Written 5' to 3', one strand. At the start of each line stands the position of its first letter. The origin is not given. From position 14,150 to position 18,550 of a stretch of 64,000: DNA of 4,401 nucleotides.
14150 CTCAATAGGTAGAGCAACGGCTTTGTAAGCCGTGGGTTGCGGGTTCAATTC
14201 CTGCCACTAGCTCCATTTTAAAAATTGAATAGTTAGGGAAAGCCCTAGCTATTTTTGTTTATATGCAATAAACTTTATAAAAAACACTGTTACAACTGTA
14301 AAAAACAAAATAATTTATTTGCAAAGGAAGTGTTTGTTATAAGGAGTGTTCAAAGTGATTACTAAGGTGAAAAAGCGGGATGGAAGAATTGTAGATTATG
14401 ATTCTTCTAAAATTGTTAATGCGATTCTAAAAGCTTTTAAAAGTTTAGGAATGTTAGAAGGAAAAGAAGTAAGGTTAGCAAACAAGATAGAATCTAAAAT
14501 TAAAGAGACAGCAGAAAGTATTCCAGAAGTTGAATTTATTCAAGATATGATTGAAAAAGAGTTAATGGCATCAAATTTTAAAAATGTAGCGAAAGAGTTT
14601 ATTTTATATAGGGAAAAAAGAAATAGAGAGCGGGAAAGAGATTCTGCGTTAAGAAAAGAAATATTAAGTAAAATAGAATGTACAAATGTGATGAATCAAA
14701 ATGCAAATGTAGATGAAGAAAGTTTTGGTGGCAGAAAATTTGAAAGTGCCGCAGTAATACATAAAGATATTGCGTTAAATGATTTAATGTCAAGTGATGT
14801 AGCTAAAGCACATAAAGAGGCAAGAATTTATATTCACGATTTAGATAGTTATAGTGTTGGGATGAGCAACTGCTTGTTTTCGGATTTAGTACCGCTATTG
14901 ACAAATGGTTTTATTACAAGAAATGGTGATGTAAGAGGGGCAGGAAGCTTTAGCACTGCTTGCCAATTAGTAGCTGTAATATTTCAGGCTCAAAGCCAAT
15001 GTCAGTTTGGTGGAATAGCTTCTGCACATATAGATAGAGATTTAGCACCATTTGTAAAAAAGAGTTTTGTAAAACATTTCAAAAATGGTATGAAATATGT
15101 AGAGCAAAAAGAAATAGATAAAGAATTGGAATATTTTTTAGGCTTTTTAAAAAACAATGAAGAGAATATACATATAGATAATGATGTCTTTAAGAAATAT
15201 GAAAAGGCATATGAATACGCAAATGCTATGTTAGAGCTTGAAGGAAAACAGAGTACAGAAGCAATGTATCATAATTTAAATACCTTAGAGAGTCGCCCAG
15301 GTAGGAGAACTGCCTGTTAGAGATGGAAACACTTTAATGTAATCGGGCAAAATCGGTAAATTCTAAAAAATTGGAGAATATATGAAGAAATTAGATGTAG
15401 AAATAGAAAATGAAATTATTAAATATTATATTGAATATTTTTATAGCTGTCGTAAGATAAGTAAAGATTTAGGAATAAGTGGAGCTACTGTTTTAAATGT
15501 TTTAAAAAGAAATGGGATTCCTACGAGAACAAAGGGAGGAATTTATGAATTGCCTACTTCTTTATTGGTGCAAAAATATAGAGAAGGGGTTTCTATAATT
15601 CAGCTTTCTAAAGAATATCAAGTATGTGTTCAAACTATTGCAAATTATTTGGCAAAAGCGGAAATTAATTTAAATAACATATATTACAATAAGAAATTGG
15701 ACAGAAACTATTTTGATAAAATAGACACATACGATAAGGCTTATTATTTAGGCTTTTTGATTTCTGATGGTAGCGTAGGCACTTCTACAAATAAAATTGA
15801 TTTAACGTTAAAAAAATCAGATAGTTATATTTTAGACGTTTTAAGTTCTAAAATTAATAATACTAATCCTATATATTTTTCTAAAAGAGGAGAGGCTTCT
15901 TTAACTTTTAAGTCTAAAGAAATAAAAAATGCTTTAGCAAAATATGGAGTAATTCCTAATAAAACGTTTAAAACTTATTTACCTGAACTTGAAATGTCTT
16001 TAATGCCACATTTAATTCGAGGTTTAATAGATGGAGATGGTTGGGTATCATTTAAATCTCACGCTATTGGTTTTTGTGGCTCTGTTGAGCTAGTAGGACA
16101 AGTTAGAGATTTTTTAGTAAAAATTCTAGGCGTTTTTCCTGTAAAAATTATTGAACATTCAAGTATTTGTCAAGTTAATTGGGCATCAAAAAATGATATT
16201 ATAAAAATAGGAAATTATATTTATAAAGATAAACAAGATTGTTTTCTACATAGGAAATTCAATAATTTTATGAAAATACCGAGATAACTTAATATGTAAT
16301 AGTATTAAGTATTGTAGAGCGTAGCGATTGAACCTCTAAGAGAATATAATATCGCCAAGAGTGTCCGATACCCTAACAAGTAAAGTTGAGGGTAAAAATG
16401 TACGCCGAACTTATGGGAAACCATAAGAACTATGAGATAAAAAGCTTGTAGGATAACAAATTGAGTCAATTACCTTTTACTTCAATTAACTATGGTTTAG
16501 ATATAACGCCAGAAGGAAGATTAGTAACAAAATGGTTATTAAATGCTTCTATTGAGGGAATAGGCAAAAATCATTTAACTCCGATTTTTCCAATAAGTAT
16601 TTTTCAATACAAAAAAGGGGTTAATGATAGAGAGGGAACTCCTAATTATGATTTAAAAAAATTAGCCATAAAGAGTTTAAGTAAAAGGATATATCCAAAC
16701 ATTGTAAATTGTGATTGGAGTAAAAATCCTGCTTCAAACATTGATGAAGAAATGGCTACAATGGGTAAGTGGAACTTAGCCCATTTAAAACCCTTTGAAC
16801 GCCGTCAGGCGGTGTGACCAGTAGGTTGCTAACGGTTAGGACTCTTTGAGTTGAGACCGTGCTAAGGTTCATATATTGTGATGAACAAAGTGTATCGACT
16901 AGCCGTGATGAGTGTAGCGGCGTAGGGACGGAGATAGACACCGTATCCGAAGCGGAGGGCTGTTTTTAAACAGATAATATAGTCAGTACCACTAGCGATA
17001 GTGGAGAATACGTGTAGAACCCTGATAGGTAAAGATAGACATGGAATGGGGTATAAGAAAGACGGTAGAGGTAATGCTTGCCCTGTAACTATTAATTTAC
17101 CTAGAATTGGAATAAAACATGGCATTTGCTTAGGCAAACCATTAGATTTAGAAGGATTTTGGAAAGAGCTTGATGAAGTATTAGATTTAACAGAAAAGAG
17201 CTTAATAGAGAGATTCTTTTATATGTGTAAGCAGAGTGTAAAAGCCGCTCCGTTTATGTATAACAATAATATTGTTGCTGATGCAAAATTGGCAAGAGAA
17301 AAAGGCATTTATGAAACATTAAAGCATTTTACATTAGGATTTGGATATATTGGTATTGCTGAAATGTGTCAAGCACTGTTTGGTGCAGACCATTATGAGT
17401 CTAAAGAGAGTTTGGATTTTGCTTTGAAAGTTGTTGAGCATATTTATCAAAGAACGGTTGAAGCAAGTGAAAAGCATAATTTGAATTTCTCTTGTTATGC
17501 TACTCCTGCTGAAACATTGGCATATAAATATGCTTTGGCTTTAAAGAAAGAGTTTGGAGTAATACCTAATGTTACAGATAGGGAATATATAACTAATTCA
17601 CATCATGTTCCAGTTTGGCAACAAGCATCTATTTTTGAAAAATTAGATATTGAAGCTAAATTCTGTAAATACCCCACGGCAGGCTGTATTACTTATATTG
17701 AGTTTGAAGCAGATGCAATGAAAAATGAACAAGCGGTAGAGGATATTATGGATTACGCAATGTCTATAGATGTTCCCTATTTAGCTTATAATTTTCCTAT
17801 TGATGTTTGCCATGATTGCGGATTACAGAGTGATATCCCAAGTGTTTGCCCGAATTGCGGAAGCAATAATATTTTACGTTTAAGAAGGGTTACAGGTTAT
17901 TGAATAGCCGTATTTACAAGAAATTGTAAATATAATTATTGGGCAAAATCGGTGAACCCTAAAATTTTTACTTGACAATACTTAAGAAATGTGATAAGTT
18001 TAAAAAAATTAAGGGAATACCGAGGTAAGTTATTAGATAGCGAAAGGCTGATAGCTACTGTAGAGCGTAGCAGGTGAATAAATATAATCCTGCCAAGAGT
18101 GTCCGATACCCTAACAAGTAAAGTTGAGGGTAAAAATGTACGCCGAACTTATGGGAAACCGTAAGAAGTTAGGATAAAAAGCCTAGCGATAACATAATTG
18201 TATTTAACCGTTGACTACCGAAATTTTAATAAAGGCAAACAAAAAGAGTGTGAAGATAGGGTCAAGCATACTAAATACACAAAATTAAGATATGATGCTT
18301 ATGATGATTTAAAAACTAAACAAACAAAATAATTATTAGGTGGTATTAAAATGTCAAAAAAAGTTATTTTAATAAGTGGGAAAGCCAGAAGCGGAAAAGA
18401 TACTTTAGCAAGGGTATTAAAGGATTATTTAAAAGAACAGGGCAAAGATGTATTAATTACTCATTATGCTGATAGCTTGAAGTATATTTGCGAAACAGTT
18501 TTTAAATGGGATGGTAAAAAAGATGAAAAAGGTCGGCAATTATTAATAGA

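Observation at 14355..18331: nrdD (class III ribonucleotide reductase) split into four exons by three group I-like introns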

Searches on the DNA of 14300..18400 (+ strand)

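Call 8: search_dna_similar(collection=phages, query=window:14300-18400:+, mode=distant, max_rows=30)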
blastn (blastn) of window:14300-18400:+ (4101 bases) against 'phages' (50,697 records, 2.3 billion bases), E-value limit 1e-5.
Records with a match: 112; places in all: 114; records where one place covers at least 80% of the query: 0.
Best place of each record, by identity: 80-90% 26; 60-80% 86.
By first word of the organism name: Staphylococcus 68; Clostridium 9; Clostridioides 6; uncultured 6; Enterocloster 5; Streptococcus 4; Bacillus 2; Bacteriophage 2; bajarodcaudo 2; Mammaliicoccus 2; and 6 more.
By host as written in the record: Staphylococcus aureus 27; - 17; Clostridium perfringens 7; Staphylococcus carnosus TM300 5; Staphylococcus aureus (phage propagation strain 47) 4; Staphylococcus epidermidis 3; Mammaliicoccus sciuri C6854 3; Enterocloster bolteae DA473 3; and 35 more.
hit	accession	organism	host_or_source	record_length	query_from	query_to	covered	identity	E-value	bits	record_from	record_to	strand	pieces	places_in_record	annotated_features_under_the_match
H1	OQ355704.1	Staphylococcus phage vB_SepS_BE28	Staphylococcus epidermidis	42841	1927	3895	11%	71.6%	3e-27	210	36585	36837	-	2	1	hypothetical protein (x2) | HNH endonuclease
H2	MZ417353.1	Staphylococcus phage PG-2021_93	Staphylococcus epidermidis S414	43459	1973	3895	9%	73.7%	2e-29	227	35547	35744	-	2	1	record has no annotation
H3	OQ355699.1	Staphylococcus phage vB_SepS_BE20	Staphylococcus epidermidis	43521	1973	3895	9%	74.4%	2e-29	231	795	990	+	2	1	hypothetical protein (x2) | HNH endonuclease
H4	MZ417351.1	Staphylococcus phage PG-2021_90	Staphylococcus epidermidis NCC 100655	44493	1973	3895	9%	74.6%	6e-30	224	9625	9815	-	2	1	record has no annotation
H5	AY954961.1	Staphylococcus phage ROSA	-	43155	1973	3895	9%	71.7%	5e-25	184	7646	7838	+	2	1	ORF019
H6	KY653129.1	Staphylococcus phage IME1365_01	Staphylococcus haemolyticus IME1365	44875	1973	3895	9%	71.7%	5e-25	184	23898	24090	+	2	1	hypothetical protein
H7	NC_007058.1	Staphylococcus phage ROSA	Staphylococcus aureus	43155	1973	3895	9%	71.7%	5e-25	184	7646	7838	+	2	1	HNH endonuclease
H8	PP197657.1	Staphylococcus phage Rosita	Staphylococcus aureus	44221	1973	3895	9%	71.7%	5e-25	184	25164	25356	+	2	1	deoxyuridine 5'-triphosphate nucleotidohydrolase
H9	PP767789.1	Clostridioides phage phiCDKH02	Clostridioides difficile CD500-12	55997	2015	3899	8%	72.7%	3e-14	171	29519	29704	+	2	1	none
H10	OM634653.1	Bacillus phage vB_BsuS_PJN02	Bacillus subtilis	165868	1976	3901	7%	77.5%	2e-30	234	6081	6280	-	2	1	none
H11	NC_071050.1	Bacillus phage vB_BsuS_PJN02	Bacillus subtilis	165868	1976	3901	7%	77.5%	2e-30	234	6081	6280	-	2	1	none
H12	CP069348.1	Clostridioides phage pCD1602_4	water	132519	1976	3901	8%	72.4%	1e-14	151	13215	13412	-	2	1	record has no annotation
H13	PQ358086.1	Arcanobacterium phage TPWB06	Arcanobacterium sp.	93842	2015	3899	7%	75.0%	6e-17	185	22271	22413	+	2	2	hypothetical protein | tail length tape measure protein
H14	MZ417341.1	Staphylococcus phage PG-2021_67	Mammaliicoccus sciuri C6854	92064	2015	3899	7%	73.0%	8e-16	176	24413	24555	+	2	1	record has no annotation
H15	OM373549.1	Staphylococcus phage vB_SpsS-DH5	Staphylococcus pseudintermedius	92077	2015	3899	7%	73.0%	8e-16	176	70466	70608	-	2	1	record has no annotation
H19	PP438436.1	Leptolyngbya phage Lbo-JY46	Leptolyngbya boryana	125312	3717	3903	5%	73.0%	2e-17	100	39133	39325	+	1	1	LAGLIDADG DNA endonuclease family protein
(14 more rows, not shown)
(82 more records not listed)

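Call 19: get_annotated_region(hit=H10, flank=2500)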
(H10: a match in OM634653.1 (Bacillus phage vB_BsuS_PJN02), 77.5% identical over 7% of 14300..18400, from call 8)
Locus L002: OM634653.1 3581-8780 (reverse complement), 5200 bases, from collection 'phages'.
description: Bacillus phage vB_BsuS_PJN02, complete genome.
organism: Bacillus phage vB_BsuS_PJN02 (NCBI taxid 2920374)
taxonomy: Viruses; Duplodnaviria; Heunggongvirae; Uroviricota; Caudoviricetes; Zhangjivirus; Zhangjivirus PJN02
host: Bacillus subtilis; source: waste water; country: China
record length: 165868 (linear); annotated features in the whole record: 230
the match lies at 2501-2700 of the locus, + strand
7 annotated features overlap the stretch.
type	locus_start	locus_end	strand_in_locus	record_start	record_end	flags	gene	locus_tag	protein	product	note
CDS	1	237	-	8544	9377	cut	-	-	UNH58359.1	ParM-like protein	-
CDS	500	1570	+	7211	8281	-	-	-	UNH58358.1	RecD-like DNA helicase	-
CDS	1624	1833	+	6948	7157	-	-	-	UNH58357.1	mobile intron protein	-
CDS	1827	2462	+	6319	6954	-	-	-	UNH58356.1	endonuclease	-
CDS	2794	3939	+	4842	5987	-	-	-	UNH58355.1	RecD-like DNA helicase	-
CDS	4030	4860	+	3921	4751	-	-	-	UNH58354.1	hypothetical protein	-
CDS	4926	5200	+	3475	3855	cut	-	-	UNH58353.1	hypothetical protein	-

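Call 20: get_annotated_region(hit=H7, flank=2500)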
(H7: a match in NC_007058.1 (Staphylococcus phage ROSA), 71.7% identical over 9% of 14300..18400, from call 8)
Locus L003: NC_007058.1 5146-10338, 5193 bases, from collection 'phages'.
description: Staphylococcus phage ROSA, complete genome.
organism: Staphylococcus phage ROSA (NCBI taxid 320843)
taxonomy: Viruses; Duplodnaviria; Heunggongvirae; Uroviricota; Caudoviricetes; Azeredovirinae; Phietavirus; Phietavirus ROSA
host: Staphylococcus aureus; source: -; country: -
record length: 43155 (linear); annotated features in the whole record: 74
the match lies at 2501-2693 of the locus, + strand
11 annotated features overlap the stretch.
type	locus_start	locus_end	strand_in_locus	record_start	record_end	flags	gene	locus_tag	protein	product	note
CDS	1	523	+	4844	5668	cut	-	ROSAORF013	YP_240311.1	major head protein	-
CDS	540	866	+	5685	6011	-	-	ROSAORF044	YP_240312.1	Arc-like repressor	-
CDS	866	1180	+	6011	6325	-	-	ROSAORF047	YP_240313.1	head-tail adaptor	-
CDS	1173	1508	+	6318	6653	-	-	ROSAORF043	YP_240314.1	head closure protein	-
CDS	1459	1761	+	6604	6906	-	-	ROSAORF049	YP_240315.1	ORF049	-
CDS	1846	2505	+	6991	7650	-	-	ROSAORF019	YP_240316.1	HNH endonuclease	-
CDS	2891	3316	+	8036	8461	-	-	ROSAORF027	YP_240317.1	tail terminator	-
CDS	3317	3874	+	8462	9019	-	-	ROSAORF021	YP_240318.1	major tail protein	-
CDS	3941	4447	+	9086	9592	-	-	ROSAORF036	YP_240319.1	tail assembly chaperone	-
CDS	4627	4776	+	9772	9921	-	-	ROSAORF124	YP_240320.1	ORF124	-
CDS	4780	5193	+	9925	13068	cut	-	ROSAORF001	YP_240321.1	tail length tape measure protein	-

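Call 21: get_annotated_region(hit=H9, flank=2500)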
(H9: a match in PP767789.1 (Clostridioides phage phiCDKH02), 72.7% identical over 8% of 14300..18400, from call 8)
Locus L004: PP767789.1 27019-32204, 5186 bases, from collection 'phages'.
description: Clostridioides phage phiCDKH02, complete genome.
organism: Clostridioides phage phiCDKH02 (NCBI taxid 3145026)
taxonomy: Viruses
host: Clostridioides difficile CD500-12; source: clinical sample; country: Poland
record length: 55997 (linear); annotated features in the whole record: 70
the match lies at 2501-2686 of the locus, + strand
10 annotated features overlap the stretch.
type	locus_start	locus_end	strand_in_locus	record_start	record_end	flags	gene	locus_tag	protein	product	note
CDS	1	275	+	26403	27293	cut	-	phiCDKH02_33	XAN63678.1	capsid protein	-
CDS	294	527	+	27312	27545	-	-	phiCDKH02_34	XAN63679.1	hypothetical protein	-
CDS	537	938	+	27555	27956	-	-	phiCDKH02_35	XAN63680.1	hypothetical protein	HMPREF1123_03668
CDS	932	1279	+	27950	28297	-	-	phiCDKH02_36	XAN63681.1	hypothetical protein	-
CDS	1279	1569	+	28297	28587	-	-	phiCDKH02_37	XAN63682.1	hypothetical protein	HK97 gp10 family phage protein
CDS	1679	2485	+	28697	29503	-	-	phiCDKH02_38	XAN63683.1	hypothetical protein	QQS_0957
CDS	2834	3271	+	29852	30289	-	-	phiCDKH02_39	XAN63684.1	DUF6838 family protein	-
CDS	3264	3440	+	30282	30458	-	-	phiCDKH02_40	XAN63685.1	hypothetical protein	-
CDS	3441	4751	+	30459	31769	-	-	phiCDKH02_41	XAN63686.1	tail sheath family protein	-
CDS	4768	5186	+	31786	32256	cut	-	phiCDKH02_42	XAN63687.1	tail tube protein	-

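Call 22: get_annotated_region(hit=H19, flank=2500)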
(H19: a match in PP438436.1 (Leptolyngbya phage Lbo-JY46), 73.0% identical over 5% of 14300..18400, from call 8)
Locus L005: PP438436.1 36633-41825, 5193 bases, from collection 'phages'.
description: Leptolyngbya phage Lbo-JY46, complete genome.
organism: Leptolyngbya phage Lbo-JY46 (NCBI taxid 3128135)
taxonomy: Viruses; Duplodnaviria; Heunggongvirae; Uroviricota; Caudoviricetes
host: Leptolyngbya boryana; source: China; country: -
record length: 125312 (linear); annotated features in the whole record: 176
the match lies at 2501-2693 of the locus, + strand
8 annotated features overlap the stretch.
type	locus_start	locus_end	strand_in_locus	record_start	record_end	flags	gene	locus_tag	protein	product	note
CDS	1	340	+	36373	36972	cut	-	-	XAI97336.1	hypothetical protein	-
CDS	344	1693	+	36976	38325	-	-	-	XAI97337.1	putative DNA polymerase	-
CDS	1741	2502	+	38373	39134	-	-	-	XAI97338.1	LAGLIDADG DNA endonuclease family protein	-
CDS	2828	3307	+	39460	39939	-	-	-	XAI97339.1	hypothetical protein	-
CDS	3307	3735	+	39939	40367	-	-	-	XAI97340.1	hypothetical protein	-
CDS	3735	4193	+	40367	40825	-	-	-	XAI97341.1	hypothetical protein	-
CDS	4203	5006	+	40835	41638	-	-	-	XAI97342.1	hypothetical protein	-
CDS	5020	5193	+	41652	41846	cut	-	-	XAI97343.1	hypothetical protein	-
